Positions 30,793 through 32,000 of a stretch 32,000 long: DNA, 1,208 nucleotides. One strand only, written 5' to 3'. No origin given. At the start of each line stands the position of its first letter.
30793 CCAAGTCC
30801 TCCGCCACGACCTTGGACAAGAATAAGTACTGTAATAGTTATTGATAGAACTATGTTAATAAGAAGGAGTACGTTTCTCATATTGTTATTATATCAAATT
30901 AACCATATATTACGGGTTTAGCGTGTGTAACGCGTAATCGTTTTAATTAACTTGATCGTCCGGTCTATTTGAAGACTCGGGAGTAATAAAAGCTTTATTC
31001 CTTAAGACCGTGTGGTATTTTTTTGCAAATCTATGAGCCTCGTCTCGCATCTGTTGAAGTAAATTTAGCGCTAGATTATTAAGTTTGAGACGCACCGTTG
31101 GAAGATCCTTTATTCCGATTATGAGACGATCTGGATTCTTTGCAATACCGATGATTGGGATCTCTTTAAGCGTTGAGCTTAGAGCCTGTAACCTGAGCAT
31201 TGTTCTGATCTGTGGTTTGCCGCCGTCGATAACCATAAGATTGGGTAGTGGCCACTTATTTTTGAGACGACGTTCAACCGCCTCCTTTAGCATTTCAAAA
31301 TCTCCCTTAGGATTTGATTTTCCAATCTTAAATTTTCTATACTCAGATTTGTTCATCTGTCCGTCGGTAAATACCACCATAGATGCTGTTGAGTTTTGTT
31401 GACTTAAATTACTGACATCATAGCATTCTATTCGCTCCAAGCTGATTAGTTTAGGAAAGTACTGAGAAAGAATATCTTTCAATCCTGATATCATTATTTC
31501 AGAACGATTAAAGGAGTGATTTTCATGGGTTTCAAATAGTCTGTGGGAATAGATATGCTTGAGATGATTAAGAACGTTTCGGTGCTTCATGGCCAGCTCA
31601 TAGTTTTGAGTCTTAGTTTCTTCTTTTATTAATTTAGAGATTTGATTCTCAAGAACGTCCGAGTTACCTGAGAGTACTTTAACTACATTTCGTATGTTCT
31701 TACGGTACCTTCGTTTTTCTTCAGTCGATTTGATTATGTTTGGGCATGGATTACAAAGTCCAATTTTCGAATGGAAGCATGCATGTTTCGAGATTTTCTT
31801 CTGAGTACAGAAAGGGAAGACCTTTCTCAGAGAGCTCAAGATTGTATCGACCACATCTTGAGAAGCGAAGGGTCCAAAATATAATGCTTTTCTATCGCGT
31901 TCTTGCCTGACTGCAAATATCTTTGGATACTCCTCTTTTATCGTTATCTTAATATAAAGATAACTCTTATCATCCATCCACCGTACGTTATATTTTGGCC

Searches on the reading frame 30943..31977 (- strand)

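Call 58: search_protein_families(library=pfam, proteins=[window:30943-31977:-], max_evalue=0.001)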
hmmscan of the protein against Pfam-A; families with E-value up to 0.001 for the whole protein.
window:30943-31977:- (344 aa): 1 family
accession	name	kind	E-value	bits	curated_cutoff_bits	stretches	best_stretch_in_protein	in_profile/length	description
PF08459.17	UvrC_RNaseH_dom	-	1.6e-40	139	22.3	1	180-318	10-158/159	UvrC RNAse H endonuclease domain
